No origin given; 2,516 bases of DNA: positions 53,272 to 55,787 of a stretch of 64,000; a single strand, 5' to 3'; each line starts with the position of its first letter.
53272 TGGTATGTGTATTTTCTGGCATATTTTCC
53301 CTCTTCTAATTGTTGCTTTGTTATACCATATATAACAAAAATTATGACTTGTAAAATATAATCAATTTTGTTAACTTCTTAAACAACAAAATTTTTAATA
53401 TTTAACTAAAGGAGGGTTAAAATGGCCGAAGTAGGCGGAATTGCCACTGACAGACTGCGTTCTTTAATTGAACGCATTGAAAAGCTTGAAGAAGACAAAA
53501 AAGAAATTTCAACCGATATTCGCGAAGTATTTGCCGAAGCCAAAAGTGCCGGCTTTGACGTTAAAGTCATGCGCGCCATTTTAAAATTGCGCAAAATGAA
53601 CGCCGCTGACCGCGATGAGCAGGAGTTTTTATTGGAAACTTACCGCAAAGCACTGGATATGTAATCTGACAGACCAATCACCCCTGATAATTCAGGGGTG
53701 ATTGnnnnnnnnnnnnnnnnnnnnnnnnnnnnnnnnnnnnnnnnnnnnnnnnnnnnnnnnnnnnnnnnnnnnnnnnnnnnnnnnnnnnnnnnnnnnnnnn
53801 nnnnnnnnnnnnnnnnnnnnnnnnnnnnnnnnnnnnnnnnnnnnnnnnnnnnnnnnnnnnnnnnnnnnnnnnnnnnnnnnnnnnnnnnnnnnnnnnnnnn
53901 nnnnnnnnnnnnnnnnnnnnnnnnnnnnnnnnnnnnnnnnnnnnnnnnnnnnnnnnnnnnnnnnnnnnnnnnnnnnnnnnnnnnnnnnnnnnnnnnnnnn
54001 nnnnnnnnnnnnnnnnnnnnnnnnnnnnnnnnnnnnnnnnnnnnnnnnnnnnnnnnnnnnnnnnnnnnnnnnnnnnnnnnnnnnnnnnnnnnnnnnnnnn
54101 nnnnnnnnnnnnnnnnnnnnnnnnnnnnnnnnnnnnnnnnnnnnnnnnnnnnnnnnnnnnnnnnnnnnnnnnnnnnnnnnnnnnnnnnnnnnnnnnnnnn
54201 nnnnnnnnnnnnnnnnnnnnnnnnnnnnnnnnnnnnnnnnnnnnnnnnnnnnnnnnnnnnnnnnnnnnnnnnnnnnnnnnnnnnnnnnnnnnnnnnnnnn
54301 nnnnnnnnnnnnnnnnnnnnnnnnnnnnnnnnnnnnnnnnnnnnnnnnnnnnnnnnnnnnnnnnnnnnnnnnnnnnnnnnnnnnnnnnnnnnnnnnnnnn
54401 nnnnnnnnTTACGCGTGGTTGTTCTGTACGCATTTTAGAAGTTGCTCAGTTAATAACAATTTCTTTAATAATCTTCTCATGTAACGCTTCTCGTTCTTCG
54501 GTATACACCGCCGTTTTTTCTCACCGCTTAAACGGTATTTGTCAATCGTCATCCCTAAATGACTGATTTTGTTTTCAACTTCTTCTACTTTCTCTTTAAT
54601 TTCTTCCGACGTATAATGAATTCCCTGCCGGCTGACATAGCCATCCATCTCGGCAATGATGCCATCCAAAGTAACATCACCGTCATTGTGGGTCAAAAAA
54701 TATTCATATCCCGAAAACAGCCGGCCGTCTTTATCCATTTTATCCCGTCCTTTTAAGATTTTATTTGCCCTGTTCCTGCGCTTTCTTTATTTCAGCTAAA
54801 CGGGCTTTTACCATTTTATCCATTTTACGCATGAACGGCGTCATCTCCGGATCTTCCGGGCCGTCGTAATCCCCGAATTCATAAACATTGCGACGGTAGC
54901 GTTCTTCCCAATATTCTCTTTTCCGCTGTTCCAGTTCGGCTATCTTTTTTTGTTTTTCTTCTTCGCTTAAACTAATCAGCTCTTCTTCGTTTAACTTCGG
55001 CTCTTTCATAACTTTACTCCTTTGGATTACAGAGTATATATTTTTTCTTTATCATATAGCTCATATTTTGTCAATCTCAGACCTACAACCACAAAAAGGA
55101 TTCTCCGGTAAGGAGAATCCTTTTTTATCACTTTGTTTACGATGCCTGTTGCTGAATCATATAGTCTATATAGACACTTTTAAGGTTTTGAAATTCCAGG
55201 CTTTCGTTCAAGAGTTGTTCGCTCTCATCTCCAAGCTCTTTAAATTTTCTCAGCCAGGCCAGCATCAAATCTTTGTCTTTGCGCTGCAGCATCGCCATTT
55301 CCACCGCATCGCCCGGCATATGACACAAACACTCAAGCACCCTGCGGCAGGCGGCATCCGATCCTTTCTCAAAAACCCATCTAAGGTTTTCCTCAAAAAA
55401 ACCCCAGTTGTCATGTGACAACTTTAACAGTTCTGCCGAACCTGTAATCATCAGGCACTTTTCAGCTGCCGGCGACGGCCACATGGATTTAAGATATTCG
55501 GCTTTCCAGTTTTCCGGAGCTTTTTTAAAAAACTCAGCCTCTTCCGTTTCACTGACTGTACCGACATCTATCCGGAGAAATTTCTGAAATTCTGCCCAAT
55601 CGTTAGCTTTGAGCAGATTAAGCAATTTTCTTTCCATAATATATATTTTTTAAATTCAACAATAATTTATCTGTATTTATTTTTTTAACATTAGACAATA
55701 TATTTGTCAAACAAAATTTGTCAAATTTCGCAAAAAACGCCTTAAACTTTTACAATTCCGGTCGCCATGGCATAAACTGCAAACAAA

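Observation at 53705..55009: Zeta-toxin-family kinase translationally coupled (TAATG) to an upstream 109-aa ORF, plus an 82-aa ORF: candidate toxin-antitoxin or abortive-infection module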

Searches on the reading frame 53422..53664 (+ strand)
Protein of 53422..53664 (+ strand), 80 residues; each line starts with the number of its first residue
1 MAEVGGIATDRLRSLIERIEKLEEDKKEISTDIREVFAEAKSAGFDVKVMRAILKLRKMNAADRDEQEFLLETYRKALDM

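Call 3: search_protein_families(library=pfam, proteins=[window:53422-53664:+], max_evalue=1)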
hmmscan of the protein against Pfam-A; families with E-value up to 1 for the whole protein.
window:53422-53664:+ (80 aa): 7 families
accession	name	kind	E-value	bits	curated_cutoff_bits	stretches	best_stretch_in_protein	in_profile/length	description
PF10073.14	GapR_DNA-bd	-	1.5e-32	111.5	22.6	1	8-79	1-72/72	GapR-like, DNA-binding domain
PF22099.1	MRS2-like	-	0.0014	18.4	27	1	7-79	144-213/241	Magnesium transporter MRS2-like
PF05266.19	DUF724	-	0.0053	17.1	38.4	1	14-60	53-101/188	Protein of unknown function (DUF724)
PF09278.17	MerR-DNA-bind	-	0.0056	17.7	25.4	1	40-75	10-45/65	MerR, DNA binding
PF18060.6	F_actin_bund_C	-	0.0083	16.7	27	1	19-67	4-50/87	F actin bundling C terminal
PF22564.2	HAAS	-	0.059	14.2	27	1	23-54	15-43/55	HAAS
PF23814.1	DUF7185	-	0.13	12.8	27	1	28-60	10-42/86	Family of unknown function (DUF7185)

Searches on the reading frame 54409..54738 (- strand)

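Call 3: search_protein_families(library=pfam, proteins=[window:54409-54738:-], max_evalue=1)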
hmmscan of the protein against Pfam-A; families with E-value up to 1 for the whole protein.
window:54409-54738:- (109 aa): 2 families
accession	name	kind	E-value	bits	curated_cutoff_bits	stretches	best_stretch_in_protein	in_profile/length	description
PF21084.3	DUF4423_like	-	0.036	14.8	24.1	1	18-50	39-71/76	Winged Helix-turn-helix domain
PF03357.26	Snf7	-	0.044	13.9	27.3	1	44-106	10-62/171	Snf7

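Call 4: search_protein_families(library=ncbifam, proteins=[window:54409-54738:-], max_evalue=1)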
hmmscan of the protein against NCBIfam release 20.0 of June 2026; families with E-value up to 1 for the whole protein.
window:54409-54738:- (109 aa): 0 families

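Call 5: search_protein_families(library=padloc, proteins=[window:54409-54738:-], max_evalue=1)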
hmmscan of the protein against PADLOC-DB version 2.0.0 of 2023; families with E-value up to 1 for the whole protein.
window:54409-54738:- (109 aa): 0 families

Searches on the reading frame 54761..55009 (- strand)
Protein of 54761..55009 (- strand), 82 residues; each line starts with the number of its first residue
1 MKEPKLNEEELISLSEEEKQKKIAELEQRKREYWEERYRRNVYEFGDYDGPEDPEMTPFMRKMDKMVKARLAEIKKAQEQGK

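Call 3: search_protein_families(library=pfam, proteins=[window:54761-55009:-], max_evalue=1)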
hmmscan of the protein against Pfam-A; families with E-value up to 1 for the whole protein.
window:54761-55009:- (82 aa): 0 families

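Call 4: search_protein_families(library=ncbifam, proteins=[window:54761-55009:-], max_evalue=1)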
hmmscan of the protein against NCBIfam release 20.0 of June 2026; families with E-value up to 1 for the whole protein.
window:54761-55009:- (82 aa): 0 families

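Call 5: search_protein_families(library=padloc, proteins=[window:54761-55009:-], max_evalue=1)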
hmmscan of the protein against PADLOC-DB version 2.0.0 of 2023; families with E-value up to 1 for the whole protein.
window:54761-55009:- (82 aa): 0 families

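Call 20: find_homologous_proteins(query=window:54761-55009:-, max_evalue=0.01)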
Query window:54761-55009:- (82 aa): 62 proteins with E <= 0.01 among 64 candidates.
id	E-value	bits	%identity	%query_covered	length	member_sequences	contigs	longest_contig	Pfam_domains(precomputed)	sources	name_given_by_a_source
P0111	7.7e-42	158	94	100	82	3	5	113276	-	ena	-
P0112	3.6e-37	143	88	100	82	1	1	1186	-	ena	-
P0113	4.8e-37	143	88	100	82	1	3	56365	-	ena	-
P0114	9.9e-37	142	87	100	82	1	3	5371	-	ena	-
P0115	1.0e-36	142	87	100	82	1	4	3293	-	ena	-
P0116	1.6e-36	141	87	100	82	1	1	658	-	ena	-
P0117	2.2e-36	140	87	100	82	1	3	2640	-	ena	-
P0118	3.2e-36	140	85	100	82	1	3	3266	-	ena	-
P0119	4.3e-36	140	84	100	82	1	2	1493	-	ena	-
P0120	6.5e-36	139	85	100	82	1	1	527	-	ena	-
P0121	8.5e-36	139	83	100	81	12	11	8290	-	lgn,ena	-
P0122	8.9e-36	139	86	99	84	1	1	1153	-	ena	-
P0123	5.3e-34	133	80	100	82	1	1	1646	-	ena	-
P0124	3.2e-33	130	79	100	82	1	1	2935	-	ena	-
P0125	1.1e-32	129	78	100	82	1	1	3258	-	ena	-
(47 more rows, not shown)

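Call 21: find_encoding_contigs(protein=P0111, flank=4000, max_places=6)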
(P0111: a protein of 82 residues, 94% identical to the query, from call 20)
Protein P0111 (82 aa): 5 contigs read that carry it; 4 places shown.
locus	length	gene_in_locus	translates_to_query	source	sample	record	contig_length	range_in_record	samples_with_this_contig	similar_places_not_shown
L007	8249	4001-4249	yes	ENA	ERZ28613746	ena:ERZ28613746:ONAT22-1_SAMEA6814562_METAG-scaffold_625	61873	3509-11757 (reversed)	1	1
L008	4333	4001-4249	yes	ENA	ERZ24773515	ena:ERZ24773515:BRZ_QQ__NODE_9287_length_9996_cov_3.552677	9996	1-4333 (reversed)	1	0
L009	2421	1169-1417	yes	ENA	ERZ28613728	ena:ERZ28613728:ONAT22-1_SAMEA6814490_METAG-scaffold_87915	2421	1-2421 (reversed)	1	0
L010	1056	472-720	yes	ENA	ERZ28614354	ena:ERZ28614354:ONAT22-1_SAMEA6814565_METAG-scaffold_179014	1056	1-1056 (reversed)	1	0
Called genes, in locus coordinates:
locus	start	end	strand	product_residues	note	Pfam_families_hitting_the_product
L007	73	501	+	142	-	PF00583:Acetyltransf_1, PF13673:Acetyltransf_10, PF13508:Acetyltransf_7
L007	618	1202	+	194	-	PF01862:PvlArgDC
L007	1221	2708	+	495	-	PF00324:AA_permease, PF13520:AA_permease_2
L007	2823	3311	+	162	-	-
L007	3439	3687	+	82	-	-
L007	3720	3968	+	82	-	-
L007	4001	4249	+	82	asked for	-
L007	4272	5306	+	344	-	PF06414:Zeta_toxin, PF13671:AAA_33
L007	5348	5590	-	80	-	PF10073:GapR_DNA-bd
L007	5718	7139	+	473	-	PF00224:PK, PF02887:PK_C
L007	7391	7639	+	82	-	-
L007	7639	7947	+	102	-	-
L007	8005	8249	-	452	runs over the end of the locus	-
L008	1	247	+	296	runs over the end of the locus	-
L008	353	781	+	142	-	PF00583:Acetyltransf_1, PF13673:Acetyltransf_10, PF13508:Acetyltransf_7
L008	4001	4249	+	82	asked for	-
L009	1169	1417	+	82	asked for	-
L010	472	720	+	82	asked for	-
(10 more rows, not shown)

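Call 22: find_encoding_contigs(protein=window:54761-55009:-, flank=4000, max_places=6)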
Protein window:54761-55009:- (82 aa): 4 contigs read that carry it; 3 places shown.
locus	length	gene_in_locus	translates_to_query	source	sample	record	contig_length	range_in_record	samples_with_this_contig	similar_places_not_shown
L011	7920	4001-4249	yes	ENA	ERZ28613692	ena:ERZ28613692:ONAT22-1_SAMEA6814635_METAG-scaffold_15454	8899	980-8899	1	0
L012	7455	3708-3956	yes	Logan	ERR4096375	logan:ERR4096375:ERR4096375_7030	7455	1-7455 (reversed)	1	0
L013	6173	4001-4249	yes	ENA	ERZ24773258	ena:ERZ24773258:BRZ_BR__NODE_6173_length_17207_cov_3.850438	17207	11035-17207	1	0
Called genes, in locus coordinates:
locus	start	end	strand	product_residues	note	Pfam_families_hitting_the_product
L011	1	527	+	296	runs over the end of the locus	-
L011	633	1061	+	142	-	PF00583:Acetyltransf_1, PF13673:Acetyltransf_10, PF13508:Acetyltransf_7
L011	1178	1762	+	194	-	PF01862:PvlArgDC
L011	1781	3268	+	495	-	PF00324:AA_permease, PF13520:AA_permease_2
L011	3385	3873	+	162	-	-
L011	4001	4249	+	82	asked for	-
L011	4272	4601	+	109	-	-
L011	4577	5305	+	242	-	PF06414:Zeta_toxin, PF13671:AAA_33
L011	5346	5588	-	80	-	PF10073:GapR_DNA-bd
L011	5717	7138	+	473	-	PF00224:PK, PF02887:PK_C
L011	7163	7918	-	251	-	?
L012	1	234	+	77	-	?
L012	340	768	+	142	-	PF00583:Acetyltransf_1, PF13673:Acetyltransf_10, PF13508:Acetyltransf_7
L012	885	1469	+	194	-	PF01862:PvlArgDC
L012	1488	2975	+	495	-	PF00324:AA_permease, PF13520:AA_permease_2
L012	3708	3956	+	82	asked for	-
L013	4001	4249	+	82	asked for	-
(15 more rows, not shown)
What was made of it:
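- Checked: A PvlArgDC gene and an amino-acid permease lie on the other side (Pfam tables for loci whose module DNA is identical, call 22).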

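Call 37: search_protein_families(library=phrogs, proteins=[window:54761-55009:-], max_evalue=0.01)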
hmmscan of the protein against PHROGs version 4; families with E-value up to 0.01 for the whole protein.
window:54761-55009:- (82 aa): 0 families

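Call 65: find_homologous_proteins(query=A8, max_evalue=0.01)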
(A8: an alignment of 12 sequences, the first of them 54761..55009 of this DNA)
Query A8 (12 sequences) (82 aa, profile of the alignment): 83 proteins with E <= 0.01 among 5921 candidates.
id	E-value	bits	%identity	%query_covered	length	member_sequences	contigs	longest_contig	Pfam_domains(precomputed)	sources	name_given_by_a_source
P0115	1.4e-37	145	87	100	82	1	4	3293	-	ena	-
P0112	5.0e-37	144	88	100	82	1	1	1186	-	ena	-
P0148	2.0e-36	142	68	99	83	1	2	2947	-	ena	-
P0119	2.3e-36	142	84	100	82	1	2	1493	-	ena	-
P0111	2.6e-36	141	94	100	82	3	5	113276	-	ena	-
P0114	2.8e-36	141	87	100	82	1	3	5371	-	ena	-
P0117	3.1e-36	141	87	100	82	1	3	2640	-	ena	-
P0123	4.6e-36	141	80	100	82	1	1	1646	-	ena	-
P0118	4.8e-36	141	85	100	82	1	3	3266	-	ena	-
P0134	5.7e-36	140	76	100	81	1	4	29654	-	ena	-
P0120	9.2e-36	140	85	100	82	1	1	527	-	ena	-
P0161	1.1e-35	139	64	94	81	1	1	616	-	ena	-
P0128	2.1e-35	138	77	100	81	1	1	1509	-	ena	-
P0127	2.1e-35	138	74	100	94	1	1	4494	-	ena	-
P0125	2.8e-35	138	78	100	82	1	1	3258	-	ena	-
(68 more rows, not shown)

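Call 79: predict_structure(alignment_id=A12)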
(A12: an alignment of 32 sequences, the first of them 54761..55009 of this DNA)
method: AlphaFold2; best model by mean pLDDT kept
length: 82 residues; sequences in the alignment: 32
mean_pLDDT: 68.8   pTM: 0.32
mean pLDDT of the five models: 68.8, 68.5, 65.4, 63.5, 57.6
residues with pLDDT >= 90: 0; 70-90: 39; 50-70: 38; < 50: 5
segments of 3 or more residues with pLDDT < 50: none
pLDDT, mean of each block of 10 residues (from residue 1): 61 66 76 68 51 68 85 79 54
secondary structure, 60 per line:
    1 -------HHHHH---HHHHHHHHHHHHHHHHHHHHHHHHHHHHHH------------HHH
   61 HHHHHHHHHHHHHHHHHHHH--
elements in order: H8-12 H16-45 H58-80
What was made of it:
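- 54761..55009 (-): Intact 82-aa small partner gene: helix, loop with invariant YEFG.Y..P motif, helix. Candidate antitoxin or immunity protein. The AlphaFold model is two helices with low confidence, pLDDT 69 (call 79).
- On Epsilon/zeta and PezAT type II TA operon: Its model is two helices and a loop, pLDDT 69 (call 79).
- Its model is low-confidence (call 79).
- Tried and rejected: The structure of the 82-aa protein alone was too low in confidence (pLDDT 69) for a fold search (call 79).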

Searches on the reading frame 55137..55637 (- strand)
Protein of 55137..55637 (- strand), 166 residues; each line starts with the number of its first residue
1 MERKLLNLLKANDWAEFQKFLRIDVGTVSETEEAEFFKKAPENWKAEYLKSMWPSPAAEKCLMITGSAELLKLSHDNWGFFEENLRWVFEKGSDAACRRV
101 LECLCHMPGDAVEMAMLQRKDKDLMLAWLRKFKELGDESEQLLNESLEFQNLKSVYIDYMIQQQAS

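Call 3: search_protein_families(library=pfam, proteins=[window:55137-55637:-], max_evalue=1)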
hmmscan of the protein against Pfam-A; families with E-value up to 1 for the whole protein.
window:55137-55637:- (166 aa): 1 family
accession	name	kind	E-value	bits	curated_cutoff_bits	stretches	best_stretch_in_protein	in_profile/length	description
PF03385.23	STELLO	-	0.046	13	27.8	1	99-148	69-118/387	STELLO glycosyltransferases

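Call 4: search_protein_families(library=ncbifam, proteins=[window:55137-55637:-], max_evalue=1)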
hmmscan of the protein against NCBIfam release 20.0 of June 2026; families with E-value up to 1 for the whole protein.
window:55137-55637:- (166 aa): 0 families

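Call 5: search_protein_families(library=padloc, proteins=[window:55137-55637:-], max_evalue=1)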
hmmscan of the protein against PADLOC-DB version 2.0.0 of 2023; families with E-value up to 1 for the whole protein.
window:55137-55637:- (166 aa): 0 families

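Call 37: search_protein_families(library=phrogs, proteins=[window:55137-55637:-], max_evalue=0.01)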
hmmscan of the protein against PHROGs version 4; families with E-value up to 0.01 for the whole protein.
window:55137-55637:- (166 aa): 0 families
